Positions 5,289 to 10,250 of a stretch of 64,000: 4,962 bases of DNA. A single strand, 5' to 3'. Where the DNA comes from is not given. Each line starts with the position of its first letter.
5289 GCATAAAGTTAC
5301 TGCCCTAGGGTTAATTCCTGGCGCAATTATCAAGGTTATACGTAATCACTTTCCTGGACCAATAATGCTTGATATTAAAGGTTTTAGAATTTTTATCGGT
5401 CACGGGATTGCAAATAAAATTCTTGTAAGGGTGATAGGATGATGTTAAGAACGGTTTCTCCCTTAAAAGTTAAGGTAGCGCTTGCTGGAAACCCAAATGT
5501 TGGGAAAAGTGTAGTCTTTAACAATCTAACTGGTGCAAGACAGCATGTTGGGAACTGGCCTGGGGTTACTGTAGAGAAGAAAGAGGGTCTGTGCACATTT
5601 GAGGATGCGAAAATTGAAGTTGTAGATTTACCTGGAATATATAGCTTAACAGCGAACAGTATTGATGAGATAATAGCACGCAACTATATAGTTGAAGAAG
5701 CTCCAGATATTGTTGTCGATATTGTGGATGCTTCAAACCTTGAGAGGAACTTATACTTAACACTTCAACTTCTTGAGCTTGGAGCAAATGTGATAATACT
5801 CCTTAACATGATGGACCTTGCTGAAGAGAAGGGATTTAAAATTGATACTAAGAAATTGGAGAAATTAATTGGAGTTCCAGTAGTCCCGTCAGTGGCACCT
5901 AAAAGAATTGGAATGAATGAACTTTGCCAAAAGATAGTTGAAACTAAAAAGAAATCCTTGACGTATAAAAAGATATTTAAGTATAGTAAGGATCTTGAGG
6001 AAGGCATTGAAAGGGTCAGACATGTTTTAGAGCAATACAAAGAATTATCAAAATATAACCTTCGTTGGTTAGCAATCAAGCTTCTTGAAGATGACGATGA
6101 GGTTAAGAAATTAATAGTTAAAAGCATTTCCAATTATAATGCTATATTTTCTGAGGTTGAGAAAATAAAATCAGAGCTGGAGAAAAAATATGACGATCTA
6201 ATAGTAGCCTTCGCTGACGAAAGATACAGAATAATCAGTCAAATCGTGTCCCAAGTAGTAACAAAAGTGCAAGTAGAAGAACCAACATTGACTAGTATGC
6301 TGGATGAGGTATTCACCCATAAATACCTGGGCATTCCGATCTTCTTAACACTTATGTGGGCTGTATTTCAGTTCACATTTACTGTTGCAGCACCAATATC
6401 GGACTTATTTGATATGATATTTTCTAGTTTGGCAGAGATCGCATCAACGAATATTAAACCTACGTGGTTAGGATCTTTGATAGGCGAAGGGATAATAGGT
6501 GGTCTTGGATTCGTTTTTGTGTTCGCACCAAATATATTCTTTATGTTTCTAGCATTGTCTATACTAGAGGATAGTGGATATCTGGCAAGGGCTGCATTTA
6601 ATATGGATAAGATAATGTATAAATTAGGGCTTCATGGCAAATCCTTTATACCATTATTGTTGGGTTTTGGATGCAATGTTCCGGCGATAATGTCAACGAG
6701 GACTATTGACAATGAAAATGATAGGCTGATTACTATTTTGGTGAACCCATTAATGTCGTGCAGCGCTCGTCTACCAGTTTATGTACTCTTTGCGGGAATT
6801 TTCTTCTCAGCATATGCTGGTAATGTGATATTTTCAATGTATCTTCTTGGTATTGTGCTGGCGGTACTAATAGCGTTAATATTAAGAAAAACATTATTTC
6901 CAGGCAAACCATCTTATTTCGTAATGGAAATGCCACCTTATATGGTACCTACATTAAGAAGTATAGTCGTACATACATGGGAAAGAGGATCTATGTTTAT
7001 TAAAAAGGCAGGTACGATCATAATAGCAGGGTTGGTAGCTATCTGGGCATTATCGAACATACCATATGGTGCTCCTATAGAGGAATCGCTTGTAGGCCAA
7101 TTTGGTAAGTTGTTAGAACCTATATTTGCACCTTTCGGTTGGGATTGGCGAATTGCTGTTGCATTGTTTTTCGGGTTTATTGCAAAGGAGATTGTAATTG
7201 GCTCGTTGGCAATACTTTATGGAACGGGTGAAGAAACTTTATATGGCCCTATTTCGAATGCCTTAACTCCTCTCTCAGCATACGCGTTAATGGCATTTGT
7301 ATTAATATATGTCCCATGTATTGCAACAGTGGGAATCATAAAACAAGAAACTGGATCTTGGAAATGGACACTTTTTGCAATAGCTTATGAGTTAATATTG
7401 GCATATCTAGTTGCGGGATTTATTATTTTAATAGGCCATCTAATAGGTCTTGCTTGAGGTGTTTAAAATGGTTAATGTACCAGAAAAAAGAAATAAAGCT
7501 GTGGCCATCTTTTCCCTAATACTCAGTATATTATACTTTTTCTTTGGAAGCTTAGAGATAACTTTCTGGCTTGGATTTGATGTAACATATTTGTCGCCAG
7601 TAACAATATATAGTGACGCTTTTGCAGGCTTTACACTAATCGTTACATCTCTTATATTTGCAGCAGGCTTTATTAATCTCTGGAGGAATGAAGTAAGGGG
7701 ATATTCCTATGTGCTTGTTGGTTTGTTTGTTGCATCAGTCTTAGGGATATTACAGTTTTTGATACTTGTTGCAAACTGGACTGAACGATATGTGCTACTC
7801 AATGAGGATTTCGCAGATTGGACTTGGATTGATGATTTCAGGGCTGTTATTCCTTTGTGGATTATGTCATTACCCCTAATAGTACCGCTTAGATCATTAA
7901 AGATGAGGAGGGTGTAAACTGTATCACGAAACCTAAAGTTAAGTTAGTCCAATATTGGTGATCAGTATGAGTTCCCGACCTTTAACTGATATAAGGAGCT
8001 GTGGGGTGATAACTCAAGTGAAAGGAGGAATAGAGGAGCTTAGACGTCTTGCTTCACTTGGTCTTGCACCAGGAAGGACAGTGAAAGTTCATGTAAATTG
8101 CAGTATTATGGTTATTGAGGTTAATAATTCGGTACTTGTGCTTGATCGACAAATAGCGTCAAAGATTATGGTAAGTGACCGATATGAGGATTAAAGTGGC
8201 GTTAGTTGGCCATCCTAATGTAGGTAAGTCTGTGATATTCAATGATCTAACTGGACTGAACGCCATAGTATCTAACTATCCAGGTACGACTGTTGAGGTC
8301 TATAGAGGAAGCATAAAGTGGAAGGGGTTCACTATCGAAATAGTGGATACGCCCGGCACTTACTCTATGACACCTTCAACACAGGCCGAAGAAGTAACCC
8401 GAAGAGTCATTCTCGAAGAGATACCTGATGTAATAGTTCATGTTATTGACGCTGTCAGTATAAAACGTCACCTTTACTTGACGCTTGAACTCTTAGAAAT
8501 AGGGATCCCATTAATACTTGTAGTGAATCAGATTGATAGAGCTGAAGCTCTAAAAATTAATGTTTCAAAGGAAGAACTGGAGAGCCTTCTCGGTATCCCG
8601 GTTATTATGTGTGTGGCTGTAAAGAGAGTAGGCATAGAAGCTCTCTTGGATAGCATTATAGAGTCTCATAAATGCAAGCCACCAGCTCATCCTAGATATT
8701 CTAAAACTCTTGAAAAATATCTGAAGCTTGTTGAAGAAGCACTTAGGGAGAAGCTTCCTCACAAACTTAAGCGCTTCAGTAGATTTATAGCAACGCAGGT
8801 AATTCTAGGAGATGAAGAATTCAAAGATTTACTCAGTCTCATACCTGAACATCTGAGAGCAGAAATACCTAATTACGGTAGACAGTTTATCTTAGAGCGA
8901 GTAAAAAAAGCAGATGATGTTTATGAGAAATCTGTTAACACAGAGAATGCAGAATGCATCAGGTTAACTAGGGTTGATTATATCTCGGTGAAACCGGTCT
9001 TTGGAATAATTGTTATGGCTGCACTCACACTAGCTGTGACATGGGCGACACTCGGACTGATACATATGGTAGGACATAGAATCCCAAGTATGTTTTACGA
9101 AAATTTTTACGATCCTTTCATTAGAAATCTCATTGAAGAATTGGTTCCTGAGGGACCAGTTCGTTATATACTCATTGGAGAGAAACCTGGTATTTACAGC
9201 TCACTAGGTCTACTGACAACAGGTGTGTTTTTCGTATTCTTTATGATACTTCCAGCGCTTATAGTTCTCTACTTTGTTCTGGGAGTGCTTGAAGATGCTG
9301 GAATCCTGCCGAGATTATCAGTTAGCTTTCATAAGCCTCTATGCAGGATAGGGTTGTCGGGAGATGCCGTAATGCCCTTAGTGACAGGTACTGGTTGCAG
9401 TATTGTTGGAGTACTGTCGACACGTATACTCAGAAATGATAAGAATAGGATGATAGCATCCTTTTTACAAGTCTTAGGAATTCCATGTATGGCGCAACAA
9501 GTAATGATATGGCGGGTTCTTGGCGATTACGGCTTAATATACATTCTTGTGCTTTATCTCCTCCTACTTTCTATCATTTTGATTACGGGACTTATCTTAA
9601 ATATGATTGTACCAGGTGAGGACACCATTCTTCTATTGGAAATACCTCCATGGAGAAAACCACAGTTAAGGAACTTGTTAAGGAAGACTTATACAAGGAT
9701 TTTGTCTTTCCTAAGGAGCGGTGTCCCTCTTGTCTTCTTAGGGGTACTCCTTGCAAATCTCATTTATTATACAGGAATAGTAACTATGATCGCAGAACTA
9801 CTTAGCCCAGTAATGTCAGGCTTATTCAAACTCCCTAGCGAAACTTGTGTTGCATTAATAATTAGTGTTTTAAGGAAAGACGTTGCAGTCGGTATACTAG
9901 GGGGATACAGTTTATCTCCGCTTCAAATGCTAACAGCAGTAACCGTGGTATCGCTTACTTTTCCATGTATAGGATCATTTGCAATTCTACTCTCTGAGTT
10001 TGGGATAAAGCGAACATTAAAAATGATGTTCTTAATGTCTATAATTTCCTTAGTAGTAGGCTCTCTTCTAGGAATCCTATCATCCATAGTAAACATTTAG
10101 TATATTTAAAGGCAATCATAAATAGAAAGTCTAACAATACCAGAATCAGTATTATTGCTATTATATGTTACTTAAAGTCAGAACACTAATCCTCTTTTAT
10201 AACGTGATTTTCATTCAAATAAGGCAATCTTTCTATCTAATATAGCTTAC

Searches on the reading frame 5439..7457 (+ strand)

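Call 47: search_protein_families(library=pfam, proteins=[window:5439-7457:+], max_evalue=0.00001)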
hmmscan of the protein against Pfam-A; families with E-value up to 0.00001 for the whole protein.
window:5439-7457:+ (672 aa): 5 families
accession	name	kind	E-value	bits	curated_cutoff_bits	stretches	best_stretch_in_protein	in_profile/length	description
PF02421.24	FeoB_N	-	1.4e-67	226.5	27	1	12-166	2-156/156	Ferrous iron transport protein B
PF07670.19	Gate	-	1.4e-49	167.3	29.6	2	360-455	2-104/104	Nucleoside recognition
PF07664.17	FeoB_C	-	2.9e-22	78.6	26.6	1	464-516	1-54/54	Ferrous iron transport protein B C terminus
PF01926.29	MMR_HSR1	-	6.6e-20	71.8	21.9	1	12-123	1-112/113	50S ribosome-binding GTPase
PF17910.6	FeoB_Cyto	-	1.4e-19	70.8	23.4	1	182-275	1-90/90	FeoB cytosolic helical domain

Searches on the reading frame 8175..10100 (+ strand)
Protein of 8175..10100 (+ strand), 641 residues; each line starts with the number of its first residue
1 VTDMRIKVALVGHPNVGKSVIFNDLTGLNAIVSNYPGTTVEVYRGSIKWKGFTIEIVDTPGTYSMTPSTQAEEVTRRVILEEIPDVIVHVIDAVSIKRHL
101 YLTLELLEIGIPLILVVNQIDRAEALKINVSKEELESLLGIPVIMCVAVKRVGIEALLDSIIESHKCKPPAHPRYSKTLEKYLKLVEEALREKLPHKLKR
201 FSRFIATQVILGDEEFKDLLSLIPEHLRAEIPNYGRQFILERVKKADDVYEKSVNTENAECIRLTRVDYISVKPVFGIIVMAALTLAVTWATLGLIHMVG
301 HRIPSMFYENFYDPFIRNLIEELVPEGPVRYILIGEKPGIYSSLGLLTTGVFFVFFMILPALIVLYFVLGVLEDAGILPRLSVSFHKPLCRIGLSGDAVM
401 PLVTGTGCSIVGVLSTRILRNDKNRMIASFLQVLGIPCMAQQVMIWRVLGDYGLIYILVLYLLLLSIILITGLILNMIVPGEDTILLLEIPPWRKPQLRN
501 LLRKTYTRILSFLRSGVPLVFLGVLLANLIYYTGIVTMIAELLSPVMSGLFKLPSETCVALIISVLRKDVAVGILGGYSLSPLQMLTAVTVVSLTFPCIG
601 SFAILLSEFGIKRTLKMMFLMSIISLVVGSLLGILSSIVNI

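Call 47: search_protein_families(library=pfam, proteins=[window:8175-10100:+], max_evalue=0.00001)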
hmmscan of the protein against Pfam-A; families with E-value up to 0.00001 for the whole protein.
window:8175-10100:+ (641 aa): 6 families
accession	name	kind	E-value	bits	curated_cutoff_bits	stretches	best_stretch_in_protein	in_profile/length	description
PF02421.24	FeoB_N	-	3.2e-54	183.1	27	1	7-161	2-156/156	Ferrous iron transport protein B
PF01926.29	MMR_HSR1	-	1.9e-24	86.4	21.9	1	7-119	1-113/113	50S ribosome-binding GTPase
PF07670.19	Gate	-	5.9e-19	68.9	29.6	2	355-450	1-102/104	Nucleoside recognition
PF07664.17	FeoB_C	-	1.2e-12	47.8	26.6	1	458-508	2-54/54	Ferrous iron transport protein B C terminus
PF00009.33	GTP_EFTU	-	2e-09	37.8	26.5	1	37-163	54-184/188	Elongation factor Tu GTP binding domain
PF04548.22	AIG1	-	5.6e-08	32.8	27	1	7-97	2-97/212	AIG1 family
